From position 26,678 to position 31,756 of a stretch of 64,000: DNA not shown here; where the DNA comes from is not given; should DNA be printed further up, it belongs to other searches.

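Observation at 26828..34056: Three tandem Chlor_Arch_YYY (DUF2298) modules in two adjacent genes, without the TPR tail described for the long architecture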

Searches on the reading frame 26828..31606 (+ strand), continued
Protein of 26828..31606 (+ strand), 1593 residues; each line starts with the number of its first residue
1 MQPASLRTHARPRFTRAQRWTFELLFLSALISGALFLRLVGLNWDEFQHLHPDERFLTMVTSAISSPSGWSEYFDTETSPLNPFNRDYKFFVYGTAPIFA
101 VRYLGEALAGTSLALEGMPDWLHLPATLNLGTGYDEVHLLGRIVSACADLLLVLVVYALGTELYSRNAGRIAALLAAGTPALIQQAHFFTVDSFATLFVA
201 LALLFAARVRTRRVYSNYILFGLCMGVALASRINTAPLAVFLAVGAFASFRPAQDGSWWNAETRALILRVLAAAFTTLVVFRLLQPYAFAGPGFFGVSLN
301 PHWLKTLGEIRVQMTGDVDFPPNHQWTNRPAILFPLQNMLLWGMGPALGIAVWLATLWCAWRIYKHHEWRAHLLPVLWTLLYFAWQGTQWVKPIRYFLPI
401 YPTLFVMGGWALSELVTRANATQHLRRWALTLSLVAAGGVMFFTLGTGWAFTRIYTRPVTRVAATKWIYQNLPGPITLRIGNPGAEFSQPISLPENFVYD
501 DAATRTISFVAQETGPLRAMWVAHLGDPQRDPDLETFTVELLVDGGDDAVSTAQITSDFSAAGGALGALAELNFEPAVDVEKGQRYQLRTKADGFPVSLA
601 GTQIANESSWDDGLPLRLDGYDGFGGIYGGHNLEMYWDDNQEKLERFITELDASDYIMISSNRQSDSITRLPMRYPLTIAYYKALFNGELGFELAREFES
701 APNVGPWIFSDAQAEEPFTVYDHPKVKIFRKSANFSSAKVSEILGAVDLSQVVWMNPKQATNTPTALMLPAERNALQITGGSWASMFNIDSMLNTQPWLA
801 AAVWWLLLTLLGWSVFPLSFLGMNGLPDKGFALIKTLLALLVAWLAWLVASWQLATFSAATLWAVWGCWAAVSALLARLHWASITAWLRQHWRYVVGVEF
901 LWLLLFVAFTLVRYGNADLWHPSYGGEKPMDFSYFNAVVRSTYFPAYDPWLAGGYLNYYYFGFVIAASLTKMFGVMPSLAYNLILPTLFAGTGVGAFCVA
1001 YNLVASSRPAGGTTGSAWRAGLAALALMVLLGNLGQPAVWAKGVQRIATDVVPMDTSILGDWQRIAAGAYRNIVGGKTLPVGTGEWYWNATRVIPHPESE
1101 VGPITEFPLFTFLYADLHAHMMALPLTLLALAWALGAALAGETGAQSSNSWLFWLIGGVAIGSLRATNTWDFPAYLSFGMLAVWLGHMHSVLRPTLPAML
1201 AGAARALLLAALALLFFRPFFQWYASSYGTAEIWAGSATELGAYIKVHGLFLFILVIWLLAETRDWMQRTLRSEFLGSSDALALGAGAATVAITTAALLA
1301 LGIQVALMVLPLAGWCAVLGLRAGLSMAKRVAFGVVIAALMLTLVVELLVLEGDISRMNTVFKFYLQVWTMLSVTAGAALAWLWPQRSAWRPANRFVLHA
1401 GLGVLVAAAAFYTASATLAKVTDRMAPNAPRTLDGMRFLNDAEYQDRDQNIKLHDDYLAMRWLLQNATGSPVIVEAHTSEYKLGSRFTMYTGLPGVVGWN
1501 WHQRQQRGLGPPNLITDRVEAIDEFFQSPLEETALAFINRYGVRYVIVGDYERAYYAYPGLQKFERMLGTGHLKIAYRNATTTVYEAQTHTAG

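Call 18: search_protein_families(library=ncbifam, proteins=[P0026, P0040, P0110, P0045], max_evalue=0.01)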
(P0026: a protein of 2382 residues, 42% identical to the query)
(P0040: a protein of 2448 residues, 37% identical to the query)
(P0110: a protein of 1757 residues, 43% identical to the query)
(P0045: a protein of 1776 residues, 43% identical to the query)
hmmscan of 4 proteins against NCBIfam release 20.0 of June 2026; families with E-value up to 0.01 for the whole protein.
P0026 (2382 aa): 2 families
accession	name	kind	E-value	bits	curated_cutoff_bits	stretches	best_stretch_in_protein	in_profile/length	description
TIGR03662.1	Chlor_Arch_YYY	subfamily_domain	0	1094.9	300.25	2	1579-2374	4-726/727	chlor_Arch_YYY domain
TIGR04154.1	archaeo_STT3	subfamily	0.0032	15.9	450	1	111-159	87-135/831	oligosaccharyl transferase, archaeosortase A system-associated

P0040 (2448 aa): 2 families
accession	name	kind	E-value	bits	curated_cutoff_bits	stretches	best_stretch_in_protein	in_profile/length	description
TIGR03662.1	Chlor_Arch_YYY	subfamily_domain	0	1081.5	300.25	2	1647-2447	3-726/727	chlor_Arch_YYY domain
TIGR04154.1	archaeo_STT3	subfamily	0.0013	17.2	450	1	121-209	60-150/831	oligosaccharyl transferase, archaeosortase A system-associated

P0110 (1757 aa): 2 families
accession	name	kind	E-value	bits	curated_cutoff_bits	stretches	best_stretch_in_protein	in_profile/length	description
TIGR03662.1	Chlor_Arch_YYY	subfamily_domain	5.3e-150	501.4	300.25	1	944-1752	4-726/727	chlor_Arch_YYY domain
NF041539.1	choice_anch_R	domain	0.00022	21.2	30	0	538-588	58-105/155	choice-of-anchor R domain-containing protein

P0045 (1776 aa): 1 family
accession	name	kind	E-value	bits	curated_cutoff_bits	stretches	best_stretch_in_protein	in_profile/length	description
TIGR03662.1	Chlor_Arch_YYY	subfamily_domain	8.8e-150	500.7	300.25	1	967-1773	4-726/727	chlor_Arch_YYY domain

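Call 19: search_protein_families(library=pfam, proteins=[P0026, P0040, P0110, P0045], max_evalue=0.01)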
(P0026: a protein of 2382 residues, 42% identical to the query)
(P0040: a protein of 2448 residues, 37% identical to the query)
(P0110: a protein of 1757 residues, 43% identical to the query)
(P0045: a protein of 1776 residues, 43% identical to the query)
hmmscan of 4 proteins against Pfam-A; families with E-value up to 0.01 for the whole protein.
P0026 (2382 aa): 3 families
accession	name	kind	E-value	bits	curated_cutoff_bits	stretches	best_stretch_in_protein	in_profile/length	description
PF10060.15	DUF2298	-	2.8e-238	792.2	27.8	2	1620-2159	1-488/488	Uncharacterized membrane protein (DUF2298)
PF13231.12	PMT_2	-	2.1e-10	41.5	26.1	1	121-229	23-132/160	Dolichyl-phosphate-mannose-protein mannosyltransferase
PF02366.24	PMT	-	1.5e-07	31.6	22.7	1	118-230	81-199/245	Dolichyl-phosphate-mannose-protein mannosyltransferase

P0040 (2448 aa): 2 families
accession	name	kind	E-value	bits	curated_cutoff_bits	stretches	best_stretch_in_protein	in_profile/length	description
PF10060.15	DUF2298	-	5.7e-237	787.8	27.8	2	1689-2232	1-488/488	Uncharacterized membrane protein (DUF2298)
PF13231.12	PMT_2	-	3.9e-12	47.1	26.1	1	159-265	25-130/160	Dolichyl-phosphate-mannose-protein mannosyltransferase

P0110 (1757 aa): 1 family
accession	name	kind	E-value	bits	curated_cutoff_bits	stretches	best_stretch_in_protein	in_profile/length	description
PF10060.15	DUF2298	-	6.2e-113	378.8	27.8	1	986-1537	2-488/488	Uncharacterized membrane protein (DUF2298)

P0045 (1776 aa): 1 family
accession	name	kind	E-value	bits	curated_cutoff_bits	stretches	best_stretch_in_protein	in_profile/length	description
PF10060.15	DUF2298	-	3.4e-117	392.8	27.8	1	1008-1558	1-488/488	Uncharacterized membrane protein (DUF2298)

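Call 54: find_encoding_contigs(protein=P0026, flank=9000, max_places=2)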
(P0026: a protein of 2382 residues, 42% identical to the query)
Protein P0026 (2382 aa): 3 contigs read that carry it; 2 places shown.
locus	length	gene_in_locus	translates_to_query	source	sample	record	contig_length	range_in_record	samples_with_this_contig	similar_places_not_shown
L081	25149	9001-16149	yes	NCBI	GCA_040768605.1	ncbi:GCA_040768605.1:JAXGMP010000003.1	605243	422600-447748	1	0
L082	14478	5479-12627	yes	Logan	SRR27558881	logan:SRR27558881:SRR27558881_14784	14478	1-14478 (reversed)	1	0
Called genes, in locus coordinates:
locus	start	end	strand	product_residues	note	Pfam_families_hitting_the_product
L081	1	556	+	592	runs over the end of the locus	PF02366:PMT, PF13231:PMT_2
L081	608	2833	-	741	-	PF00324:AA_permease, PF13520:AA_permease_2, PF00582:Usp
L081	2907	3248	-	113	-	-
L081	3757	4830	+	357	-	PF03706:LPG_synthase_TM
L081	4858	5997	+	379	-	PF13439:Glyco_transf_4, PF13579:Glyco_trans_4_4, PF20706:GT4-conflict, PF00534:Glycos_transf_1, PF13692:Glyco_trans_1_4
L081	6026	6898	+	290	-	PF00891:Methyltransf_2, PF01209:Ubie_methyltran (weak), PF13489:Methyltransf_23, PF13649:Methyltransf_25, PF13847:Methyltransf_31, PF08241:Methyltransf_11, PF08242:Methyltransf_12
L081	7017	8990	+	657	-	PF13231:PMT_2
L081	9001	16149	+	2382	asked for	PF02366:PMT, PF13231:PMT_2, PF10060:DUF2298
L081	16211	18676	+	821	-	PF10060:DUF2298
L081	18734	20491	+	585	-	-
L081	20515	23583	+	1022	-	PF13231:PMT_2, PF08450:SGL (faint), PF20067:SSL_N (faint), PF25021:TEN_NHL (faint), PF01436:NHL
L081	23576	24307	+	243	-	PF00702:Hydrolase, PF12710:HAD, PF13419:HAD_2, PF13242:Hydrolase_like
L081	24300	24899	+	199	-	PF00293:NUDIX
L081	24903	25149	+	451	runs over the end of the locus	PF01743:PolyA_pol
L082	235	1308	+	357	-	PF03706:LPG_synthase_TM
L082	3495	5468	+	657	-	PF13231:PMT_2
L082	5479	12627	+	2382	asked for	PF02366:PMT, PF13231:PMT_2, PF10060:DUF2298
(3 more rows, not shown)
